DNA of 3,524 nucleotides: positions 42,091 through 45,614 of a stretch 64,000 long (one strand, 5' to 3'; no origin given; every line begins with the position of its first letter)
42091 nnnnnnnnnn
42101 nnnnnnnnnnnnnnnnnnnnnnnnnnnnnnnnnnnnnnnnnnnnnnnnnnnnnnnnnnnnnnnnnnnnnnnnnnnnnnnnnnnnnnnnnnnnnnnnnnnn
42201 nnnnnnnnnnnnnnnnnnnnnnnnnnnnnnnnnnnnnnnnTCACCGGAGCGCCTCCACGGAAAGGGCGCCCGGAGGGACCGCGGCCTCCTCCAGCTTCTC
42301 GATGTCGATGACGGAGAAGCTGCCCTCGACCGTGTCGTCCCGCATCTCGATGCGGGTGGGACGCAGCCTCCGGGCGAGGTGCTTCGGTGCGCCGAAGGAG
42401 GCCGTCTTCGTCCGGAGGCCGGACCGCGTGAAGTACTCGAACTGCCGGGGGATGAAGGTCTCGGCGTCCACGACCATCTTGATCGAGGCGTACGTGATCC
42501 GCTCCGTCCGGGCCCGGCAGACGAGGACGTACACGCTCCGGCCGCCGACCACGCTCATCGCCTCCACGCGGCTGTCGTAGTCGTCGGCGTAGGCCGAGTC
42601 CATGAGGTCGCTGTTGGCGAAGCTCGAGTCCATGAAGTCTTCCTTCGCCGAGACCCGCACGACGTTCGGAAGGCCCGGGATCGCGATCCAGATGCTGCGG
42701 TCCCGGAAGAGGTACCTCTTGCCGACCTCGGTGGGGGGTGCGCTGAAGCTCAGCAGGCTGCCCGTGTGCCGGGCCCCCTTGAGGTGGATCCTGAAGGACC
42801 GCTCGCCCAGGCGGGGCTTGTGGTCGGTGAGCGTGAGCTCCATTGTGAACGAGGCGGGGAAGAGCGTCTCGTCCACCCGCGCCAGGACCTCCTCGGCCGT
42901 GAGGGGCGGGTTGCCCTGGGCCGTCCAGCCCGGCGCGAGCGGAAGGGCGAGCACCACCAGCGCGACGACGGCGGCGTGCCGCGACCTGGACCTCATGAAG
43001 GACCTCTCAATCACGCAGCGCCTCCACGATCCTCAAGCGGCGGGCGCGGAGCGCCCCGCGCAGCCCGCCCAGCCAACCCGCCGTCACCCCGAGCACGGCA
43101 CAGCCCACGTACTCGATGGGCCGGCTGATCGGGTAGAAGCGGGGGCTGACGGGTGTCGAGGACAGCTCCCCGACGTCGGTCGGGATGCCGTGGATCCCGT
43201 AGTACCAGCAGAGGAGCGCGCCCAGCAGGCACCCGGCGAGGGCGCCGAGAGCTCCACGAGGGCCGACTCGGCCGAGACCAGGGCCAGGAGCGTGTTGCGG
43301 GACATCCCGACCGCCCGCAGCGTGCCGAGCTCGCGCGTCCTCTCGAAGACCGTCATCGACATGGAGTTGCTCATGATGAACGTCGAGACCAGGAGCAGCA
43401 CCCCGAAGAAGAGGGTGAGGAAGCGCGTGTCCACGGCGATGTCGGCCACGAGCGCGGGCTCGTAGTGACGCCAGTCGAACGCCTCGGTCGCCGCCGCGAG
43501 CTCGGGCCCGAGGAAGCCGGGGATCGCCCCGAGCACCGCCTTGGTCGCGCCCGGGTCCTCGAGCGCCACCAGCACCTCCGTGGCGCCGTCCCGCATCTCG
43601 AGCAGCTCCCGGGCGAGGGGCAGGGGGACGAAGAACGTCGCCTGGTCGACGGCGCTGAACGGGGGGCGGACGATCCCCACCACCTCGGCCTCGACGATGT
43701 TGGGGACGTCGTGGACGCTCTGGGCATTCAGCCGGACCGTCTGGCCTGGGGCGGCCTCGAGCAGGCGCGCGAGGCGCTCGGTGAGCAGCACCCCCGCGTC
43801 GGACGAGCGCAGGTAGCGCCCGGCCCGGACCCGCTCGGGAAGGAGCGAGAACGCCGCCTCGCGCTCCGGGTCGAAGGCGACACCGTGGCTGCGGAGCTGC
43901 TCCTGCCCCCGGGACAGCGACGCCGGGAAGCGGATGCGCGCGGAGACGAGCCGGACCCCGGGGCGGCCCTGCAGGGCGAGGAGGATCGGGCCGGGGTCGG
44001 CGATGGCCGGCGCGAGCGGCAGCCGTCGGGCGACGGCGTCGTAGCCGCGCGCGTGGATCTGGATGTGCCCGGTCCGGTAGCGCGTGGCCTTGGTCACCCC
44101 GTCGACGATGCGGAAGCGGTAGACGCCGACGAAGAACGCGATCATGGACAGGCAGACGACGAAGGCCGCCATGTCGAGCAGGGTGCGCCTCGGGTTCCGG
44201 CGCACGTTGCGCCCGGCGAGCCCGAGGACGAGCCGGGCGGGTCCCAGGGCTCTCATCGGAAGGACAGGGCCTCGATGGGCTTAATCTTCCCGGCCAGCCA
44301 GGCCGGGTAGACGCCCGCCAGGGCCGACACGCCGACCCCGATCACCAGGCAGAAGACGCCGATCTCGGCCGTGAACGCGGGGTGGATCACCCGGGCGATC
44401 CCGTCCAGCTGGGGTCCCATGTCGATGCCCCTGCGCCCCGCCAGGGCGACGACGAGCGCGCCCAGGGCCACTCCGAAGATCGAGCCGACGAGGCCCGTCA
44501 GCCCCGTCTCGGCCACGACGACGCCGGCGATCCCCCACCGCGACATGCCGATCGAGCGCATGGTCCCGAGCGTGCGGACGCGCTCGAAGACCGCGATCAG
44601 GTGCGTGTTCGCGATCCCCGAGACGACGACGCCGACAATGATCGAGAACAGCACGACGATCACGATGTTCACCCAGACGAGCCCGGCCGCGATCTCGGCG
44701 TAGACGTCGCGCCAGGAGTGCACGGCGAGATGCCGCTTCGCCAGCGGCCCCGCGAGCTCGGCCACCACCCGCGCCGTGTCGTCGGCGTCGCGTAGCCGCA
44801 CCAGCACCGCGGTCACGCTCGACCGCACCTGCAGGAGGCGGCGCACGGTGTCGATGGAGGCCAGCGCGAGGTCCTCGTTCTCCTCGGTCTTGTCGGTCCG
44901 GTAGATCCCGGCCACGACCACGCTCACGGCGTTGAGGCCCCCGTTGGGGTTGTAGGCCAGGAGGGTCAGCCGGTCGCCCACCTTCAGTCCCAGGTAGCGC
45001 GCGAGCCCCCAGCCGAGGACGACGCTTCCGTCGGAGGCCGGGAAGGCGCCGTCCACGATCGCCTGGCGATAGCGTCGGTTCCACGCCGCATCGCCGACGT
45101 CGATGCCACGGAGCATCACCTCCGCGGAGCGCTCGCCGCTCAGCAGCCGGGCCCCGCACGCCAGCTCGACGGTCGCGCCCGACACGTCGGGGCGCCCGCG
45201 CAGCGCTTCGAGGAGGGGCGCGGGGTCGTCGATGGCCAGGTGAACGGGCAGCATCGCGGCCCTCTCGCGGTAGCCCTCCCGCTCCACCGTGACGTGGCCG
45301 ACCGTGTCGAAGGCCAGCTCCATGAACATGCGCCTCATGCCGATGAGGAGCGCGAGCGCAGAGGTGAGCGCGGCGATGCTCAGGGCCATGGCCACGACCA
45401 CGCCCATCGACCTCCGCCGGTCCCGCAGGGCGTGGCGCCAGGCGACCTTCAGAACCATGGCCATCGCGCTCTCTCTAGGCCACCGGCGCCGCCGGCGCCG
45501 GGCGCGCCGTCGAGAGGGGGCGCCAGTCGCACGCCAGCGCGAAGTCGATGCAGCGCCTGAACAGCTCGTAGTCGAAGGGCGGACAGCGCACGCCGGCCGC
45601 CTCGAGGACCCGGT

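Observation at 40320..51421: Eleven translationally coupled genes joining an unusual enzyme set to a Lol-like envelope export machine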

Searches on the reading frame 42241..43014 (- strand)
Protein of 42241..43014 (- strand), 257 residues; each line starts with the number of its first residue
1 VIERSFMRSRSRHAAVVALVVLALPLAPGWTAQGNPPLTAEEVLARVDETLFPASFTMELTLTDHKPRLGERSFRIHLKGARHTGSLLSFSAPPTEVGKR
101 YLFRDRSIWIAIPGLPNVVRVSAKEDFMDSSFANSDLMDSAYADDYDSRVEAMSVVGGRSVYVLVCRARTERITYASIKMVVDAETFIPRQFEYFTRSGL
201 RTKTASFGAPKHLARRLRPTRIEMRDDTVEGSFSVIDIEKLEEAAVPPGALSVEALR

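Call 7: search_protein_families(library=pfam, max_evalue=0.01, proteins=[window:42241-43014:-])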
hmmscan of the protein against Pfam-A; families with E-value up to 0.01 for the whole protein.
window:42241-43014:- (257 aa): 1 family
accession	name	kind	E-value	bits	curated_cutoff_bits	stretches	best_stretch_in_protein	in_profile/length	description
PF17131.11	LolA_like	-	1.4e-29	103.5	30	1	85-243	4-168/184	Outer membrane lipoprotein-sorting protein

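Call 8: search_protein_families(library=ncbifam, max_evalue=0.01, proteins=[window:42241-43014:-])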
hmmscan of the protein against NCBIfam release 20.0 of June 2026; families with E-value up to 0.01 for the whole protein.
window:42241-43014:- (257 aa): 0 families

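Call 56: search_solved_structures(query=window:42241-43014:-, max_evalue=1)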
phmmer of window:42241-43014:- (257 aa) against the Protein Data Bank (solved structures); distinct sequences matched with E-value up to 1: 6.
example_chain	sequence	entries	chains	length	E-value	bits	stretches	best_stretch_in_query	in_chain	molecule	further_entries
3buu_A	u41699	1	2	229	2.2e-20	76.6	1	37-247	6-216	Uncharacterized LolA superfamily protein NE2245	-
4z48_A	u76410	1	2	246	6.8e-06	29.1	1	79-241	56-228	Uncharacterized protein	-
3bk5_A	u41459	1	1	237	0.00035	23.5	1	52-212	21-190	putative outer membrane lipoprotein-sorting protein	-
2zza_A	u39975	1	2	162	0.096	15.6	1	106-194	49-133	Dihydrofolate reductase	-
3ia4_A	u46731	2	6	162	0.096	15.6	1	106-194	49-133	Dihydrofolate reductase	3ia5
9tp6_A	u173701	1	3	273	0.51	13.2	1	103-199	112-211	Outer membrane lipoprotein-sorting protein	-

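Call 96: search_protein_families(library=padloc, max_evalue=0.01, proteins=[window:42241-43014:-])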
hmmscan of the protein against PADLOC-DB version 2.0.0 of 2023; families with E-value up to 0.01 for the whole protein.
window:42241-43014:- (257 aa): 0 families

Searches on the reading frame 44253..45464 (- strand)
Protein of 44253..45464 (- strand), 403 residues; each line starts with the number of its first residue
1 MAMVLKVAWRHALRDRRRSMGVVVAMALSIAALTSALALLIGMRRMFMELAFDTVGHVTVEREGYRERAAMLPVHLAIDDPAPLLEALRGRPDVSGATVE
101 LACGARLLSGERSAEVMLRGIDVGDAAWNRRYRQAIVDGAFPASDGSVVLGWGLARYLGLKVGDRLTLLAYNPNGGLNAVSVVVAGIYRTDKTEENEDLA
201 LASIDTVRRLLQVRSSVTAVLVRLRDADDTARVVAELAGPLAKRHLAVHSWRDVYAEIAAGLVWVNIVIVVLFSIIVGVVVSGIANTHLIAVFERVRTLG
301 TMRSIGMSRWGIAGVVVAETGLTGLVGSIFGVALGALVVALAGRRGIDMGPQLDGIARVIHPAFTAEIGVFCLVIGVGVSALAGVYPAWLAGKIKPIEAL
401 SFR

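Call 7: search_protein_families(library=pfam, max_evalue=0.01, proteins=[window:44253-45464:-])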
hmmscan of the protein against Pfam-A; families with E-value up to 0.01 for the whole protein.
window:44253-45464:- (403 aa): 2 families
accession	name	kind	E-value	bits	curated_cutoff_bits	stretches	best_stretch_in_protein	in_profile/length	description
PF12704.14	MacB_PCD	-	3.6e-14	54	27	1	22-237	4-204/207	MacB-like periplasmic core domain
PF02687.27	FtsX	-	2.9e-13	50.3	25.5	1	271-395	2-119/120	FtsX-like permease C-terminal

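Call 8: search_protein_families(library=ncbifam, max_evalue=0.01, proteins=[window:44253-45464:-])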
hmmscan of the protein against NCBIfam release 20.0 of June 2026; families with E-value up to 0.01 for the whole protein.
window:44253-45464:- (403 aa): 8 families
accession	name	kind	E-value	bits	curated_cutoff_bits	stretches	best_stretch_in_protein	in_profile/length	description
TIGR02212.1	lolCE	equivalog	5.1e-29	101.4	362.45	1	22-401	27-409/411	lipoprotein-releasing ABC transporter permease subunit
NF008357.0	PRK11146.1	exception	1.5e-19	70.1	439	1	5-401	7-412/414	lipoprotein-releasing ABC transporter permease subunit LolE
TIGR02213.1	lolE_release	exception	1.9e-16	59.9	540.35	1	76-401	70-409/411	lipoprotein-releasing ABC transporter permease subunit LolE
NF008076.0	PRK10814.1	exception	4.2e-13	49.1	473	1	114-402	111-398/399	lipoprotein-releasing ABC transporter permease subunit LolC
TIGR03434.1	ADOP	subfamily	5.4e-06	24.8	622.3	1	239-400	247-399/803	ADOP family duplicated permease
NF038346.1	FtsX_actino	exception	6.7e-05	22.4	250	1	218-385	133-299/308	permease-like cell division protein FtsX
NF038347.1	FtsX_Gpos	exception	0.00019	20.9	225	1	221-338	125-240/296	permease-like cell division protein FtsX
NF007826.0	PRK10535.1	equivalog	0.0023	16.2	966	1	214-401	466-646/648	macrolide ABC transporter ATP-binding protein/permease MacB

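Call 94: search_solved_structures(query=window:44253-45464:-, max_evalue=0.001)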
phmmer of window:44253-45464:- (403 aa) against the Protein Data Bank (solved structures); distinct sequences matched with E-value up to 0.001: 9.
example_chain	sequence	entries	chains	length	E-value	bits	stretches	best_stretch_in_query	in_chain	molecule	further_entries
5xu1_M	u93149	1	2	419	1.8e-11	46.9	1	227-402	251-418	ABC transporter permeae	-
7arh_E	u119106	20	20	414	2.2e-11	46.6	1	140-401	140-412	Lipoprotein-releasing system transmembrane protein LolE | Lipoprotein transporter subunit LolE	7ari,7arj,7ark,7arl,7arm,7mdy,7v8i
7mdx_B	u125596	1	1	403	4e-11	45.7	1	140-342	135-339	Lipoprotein-releasing system transmembrane protein LolE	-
7arh_C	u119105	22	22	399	1.1e-10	44.3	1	103-402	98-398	Lipoprotein-releasing ABC transporter permease subunit LolC | Lipo-releasing system transmembrane protein lolC | Lipoprotein-releasing system transmembrane prot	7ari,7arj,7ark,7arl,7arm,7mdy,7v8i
9w37_A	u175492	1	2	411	1.1e-09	41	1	25-402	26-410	LolF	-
9w35_A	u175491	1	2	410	1.9e-09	40.3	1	25-401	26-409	LolF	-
7mdx_A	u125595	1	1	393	4.9e-09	38.9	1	104-398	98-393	Lipoprotein-releasing system transmembrane protein LolC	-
9w2w_A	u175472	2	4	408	6e-09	38.6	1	25-400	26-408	LolF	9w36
9rli_E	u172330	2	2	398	0.00049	22.4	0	140-401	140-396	Lipoprotein-releasing system transmembrane protein LolE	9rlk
